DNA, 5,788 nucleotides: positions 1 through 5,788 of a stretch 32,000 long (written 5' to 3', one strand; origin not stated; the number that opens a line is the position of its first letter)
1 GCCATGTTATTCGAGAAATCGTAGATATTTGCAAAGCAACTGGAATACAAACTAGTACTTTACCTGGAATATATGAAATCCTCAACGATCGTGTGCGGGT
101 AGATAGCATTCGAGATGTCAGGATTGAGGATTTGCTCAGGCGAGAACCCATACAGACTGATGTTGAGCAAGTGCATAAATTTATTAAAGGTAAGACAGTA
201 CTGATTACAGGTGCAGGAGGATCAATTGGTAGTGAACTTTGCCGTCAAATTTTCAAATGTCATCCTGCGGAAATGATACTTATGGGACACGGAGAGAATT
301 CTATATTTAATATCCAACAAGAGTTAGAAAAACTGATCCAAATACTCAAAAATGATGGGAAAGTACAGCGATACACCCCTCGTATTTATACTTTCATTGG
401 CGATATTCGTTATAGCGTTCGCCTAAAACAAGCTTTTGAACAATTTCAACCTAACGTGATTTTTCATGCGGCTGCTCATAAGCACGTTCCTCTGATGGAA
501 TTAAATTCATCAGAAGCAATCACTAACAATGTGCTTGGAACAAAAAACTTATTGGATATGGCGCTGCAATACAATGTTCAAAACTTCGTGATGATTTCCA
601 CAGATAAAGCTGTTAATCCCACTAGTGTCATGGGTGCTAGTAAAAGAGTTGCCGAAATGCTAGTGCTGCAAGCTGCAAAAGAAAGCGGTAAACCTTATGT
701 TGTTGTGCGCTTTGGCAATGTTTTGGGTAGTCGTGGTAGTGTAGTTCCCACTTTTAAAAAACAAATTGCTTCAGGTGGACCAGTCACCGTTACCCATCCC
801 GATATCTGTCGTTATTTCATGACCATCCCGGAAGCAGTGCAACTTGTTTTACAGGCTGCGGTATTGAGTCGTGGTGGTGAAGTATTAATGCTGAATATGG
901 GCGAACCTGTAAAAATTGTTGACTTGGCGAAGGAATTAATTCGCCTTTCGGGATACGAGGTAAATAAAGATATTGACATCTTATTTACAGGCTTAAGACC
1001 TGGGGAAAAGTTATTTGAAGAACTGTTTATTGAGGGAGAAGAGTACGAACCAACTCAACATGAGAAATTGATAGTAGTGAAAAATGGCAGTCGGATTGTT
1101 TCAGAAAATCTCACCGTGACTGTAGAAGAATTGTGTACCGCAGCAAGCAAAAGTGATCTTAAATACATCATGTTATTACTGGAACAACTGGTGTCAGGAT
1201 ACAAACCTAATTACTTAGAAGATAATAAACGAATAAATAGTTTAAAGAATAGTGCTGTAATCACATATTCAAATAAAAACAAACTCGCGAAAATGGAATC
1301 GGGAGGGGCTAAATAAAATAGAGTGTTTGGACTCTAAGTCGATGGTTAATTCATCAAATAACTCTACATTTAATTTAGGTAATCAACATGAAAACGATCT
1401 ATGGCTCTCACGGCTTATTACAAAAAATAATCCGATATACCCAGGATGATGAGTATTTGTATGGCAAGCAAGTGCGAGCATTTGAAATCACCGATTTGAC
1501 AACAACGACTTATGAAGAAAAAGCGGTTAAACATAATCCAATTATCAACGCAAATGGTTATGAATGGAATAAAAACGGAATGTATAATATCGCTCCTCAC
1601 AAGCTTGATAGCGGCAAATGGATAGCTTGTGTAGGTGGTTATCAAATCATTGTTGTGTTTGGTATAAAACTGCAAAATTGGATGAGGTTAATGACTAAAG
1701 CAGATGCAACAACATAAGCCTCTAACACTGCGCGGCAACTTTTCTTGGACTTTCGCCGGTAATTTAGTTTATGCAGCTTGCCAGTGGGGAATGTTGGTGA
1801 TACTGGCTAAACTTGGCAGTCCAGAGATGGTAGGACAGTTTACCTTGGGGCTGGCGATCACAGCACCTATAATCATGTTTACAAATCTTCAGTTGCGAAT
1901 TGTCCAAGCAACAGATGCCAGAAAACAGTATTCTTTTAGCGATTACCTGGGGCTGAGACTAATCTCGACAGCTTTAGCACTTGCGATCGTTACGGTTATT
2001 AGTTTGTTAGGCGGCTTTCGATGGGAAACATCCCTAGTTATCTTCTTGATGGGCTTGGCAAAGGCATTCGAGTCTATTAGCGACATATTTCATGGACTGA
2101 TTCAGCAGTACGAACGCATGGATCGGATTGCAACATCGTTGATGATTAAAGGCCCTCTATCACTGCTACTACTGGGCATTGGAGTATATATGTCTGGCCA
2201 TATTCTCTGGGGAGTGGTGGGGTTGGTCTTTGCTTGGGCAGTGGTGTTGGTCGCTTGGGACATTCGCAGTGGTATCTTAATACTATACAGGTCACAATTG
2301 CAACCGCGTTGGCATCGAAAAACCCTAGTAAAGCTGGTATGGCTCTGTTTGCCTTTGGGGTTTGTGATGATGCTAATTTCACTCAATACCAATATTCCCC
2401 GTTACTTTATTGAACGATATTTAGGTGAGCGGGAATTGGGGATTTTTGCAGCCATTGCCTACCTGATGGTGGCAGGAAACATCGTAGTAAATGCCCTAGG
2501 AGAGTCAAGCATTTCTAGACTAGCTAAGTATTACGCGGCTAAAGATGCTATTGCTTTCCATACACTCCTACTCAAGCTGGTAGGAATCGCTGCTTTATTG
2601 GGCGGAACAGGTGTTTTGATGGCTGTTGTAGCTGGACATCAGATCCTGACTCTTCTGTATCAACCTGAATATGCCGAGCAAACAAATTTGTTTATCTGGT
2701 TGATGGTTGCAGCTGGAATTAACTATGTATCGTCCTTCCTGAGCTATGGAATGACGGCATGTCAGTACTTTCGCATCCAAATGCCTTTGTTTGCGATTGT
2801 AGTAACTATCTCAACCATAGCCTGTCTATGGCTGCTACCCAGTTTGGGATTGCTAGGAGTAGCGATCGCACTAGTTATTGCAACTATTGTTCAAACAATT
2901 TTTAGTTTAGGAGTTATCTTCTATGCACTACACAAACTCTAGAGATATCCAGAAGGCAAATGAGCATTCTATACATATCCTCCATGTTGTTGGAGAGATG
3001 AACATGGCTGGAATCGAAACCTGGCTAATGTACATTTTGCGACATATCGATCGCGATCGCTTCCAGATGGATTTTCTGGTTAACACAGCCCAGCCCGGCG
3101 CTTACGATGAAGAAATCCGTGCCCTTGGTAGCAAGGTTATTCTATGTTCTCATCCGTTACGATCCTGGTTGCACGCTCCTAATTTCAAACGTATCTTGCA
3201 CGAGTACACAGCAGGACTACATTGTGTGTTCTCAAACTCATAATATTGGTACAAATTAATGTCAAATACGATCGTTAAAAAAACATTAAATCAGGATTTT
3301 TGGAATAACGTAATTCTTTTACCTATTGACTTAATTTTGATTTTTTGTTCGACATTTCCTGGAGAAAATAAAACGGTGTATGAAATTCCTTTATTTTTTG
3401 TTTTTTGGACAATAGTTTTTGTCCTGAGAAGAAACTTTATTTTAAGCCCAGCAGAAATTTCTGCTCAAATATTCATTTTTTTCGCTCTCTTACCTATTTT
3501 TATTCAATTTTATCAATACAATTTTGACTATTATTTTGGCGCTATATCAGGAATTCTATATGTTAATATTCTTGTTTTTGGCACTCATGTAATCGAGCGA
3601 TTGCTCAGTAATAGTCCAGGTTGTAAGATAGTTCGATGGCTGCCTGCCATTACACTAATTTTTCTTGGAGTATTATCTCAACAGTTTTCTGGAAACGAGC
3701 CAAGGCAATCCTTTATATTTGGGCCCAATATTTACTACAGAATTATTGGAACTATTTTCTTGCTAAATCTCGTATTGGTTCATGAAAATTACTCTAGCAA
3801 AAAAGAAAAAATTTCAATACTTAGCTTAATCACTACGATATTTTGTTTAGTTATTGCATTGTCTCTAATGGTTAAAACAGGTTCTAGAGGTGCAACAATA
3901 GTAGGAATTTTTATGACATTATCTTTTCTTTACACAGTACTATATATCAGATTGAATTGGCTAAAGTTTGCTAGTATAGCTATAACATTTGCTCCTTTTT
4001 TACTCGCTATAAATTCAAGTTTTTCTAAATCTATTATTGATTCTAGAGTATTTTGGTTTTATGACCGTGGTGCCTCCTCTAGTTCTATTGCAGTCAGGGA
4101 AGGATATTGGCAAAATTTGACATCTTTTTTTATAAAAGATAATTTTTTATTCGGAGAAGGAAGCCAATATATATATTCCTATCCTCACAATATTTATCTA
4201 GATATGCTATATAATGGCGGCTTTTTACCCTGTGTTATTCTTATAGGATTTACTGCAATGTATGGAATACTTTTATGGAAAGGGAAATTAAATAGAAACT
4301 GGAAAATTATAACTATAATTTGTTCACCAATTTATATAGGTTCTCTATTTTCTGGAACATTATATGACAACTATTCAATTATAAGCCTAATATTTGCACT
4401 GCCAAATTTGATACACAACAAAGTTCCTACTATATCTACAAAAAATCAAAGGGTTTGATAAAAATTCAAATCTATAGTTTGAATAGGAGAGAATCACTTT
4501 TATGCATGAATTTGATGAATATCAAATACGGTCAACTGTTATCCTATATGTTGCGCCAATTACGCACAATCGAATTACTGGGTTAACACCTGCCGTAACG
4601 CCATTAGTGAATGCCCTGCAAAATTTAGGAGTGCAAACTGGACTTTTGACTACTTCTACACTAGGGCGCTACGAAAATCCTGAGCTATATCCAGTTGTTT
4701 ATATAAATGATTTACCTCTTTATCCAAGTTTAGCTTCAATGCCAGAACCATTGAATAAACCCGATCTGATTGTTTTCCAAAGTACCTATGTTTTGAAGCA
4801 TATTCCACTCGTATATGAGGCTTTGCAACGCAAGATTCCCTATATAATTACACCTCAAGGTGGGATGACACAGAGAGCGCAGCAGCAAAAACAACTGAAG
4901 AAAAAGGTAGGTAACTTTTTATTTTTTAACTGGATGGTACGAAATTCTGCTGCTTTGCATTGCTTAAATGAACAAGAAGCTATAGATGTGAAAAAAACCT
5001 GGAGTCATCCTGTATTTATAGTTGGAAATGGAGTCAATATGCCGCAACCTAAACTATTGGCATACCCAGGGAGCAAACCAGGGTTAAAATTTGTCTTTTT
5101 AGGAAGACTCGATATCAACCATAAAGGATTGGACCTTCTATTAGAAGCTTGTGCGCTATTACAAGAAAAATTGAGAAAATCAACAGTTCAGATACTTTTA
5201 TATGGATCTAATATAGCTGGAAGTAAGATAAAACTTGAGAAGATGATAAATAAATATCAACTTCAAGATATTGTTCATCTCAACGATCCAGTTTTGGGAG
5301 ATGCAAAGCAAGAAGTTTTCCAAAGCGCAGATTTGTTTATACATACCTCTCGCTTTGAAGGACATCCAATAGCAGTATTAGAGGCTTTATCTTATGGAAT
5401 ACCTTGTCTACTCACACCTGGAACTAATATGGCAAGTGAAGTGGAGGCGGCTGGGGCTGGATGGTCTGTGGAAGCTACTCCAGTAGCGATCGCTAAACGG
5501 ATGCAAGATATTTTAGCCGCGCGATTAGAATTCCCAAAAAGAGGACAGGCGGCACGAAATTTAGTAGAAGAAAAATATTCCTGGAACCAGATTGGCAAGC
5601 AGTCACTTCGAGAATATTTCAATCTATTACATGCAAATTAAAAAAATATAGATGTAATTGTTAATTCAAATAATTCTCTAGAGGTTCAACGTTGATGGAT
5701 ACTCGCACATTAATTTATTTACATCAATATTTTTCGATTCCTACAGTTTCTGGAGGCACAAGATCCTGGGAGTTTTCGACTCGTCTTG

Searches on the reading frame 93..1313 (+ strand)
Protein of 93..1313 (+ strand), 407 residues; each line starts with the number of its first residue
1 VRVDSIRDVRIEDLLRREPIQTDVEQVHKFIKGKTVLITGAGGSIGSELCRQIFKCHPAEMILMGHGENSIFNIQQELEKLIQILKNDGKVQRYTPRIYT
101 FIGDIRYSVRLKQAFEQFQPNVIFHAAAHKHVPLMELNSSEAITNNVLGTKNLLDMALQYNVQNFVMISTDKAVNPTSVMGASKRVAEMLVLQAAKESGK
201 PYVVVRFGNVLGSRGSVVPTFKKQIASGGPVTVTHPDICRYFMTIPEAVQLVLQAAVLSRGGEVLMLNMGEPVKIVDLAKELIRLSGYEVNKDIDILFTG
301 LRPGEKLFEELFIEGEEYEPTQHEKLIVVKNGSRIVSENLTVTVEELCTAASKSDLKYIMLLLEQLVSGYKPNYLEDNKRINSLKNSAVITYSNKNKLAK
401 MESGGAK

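Call 86: search_protein_families(library=pfam, proteins=[window:93-1313:+], max_evalue=0.00001)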
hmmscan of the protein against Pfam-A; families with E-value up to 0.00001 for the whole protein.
window:93-1313:+ (407 aa): 6 families
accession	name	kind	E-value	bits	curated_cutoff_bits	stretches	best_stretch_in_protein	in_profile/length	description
PF02719.21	Polysacc_synt_2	-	3.8e-119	397.7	20.2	1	36-330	1-292/293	Polysaccharide biosynthesis protein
PF01370.27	Epimerase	-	2.7e-24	86.4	20.9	1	36-255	1-224/240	NAD dependent epimerase/dehydratase family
PF16363.11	GDP_Man_Dehyd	-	3.6e-15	56.7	27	1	37-209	1-182/332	GDP-mannose 4,6 dehydratase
PF07993.18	NAD_binding_4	-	4.9e-15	55.8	20.1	1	38-177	1-143/258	Male sterility protein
PF04321.23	RmlD_sub_bind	-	1.5e-14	54.2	27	1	35-235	2-177/287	RmlD substrate binding domain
PF01073.25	3Beta_HSD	-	2.2e-11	43.8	22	1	37-178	1-124/280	3-beta hydroxysteroid dehydrogenase/isomerase family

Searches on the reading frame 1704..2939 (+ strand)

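Call 86: search_protein_families(library=pfam, proteins=[window:1704-2939:+], max_evalue=0.00001)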
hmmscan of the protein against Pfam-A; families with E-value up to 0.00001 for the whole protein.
window:1704-2939:+ (412 aa): 1 family
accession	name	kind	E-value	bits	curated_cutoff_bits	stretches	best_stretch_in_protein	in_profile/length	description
PF01943.22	Polysacc_synt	-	9.1e-14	52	28.2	1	12-267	4-263/274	Polysaccharide biosynthesis protein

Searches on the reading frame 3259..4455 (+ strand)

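Call 86: search_protein_families(library=pfam, proteins=[window:3259-4455:+], max_evalue=0.00001)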
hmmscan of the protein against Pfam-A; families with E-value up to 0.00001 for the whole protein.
window:3259-4455:+ (399 aa): 1 family
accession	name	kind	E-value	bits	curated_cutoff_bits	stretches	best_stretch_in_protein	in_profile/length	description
PF04932.20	Wzy_C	-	1.4e-06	28.6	31.7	1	196-328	2-148/149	O-Antigen ligase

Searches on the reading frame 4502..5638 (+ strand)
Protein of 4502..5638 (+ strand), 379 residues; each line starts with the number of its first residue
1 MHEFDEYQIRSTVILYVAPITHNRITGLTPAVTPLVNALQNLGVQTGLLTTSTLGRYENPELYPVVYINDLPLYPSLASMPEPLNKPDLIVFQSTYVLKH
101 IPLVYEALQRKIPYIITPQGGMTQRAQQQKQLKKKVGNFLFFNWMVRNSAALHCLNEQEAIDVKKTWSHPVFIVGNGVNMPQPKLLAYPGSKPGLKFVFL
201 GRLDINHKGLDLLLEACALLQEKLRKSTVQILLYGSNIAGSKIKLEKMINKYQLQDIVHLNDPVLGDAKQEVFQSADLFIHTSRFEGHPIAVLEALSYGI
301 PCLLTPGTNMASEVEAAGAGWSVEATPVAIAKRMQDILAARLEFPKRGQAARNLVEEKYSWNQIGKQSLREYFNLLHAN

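Call 86: search_protein_families(library=pfam, proteins=[window:4502-5638:+], max_evalue=0.00001)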
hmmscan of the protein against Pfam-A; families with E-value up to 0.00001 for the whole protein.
window:4502-5638:+ (379 aa): 5 families
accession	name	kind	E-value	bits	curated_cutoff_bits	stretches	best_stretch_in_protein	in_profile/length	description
PF00534.26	Glycos_transf_1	-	1.1e-25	90.6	26.4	1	196-343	17-160/172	Glycosyl transferases group 1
PF13692.12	Glyco_trans_1_4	-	3.1e-23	83.1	27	1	196-339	3-141/142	Glycosyl transferases group 1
PF20706.3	GT4-conflict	-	1.5e-11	44.4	26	1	188-312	191-318/385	Family 4 Glycosyltransferase in conflict systems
PF13579.12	Glyco_trans_4_4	-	2.7e-06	28.2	29.7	0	26-162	1-141/158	Glycosyl transferase 4-like domain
PF13439.12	Glyco_transf_4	-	8.3e-06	26.4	28.5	0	32-179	8-167/170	Glycosyltransferase Family 4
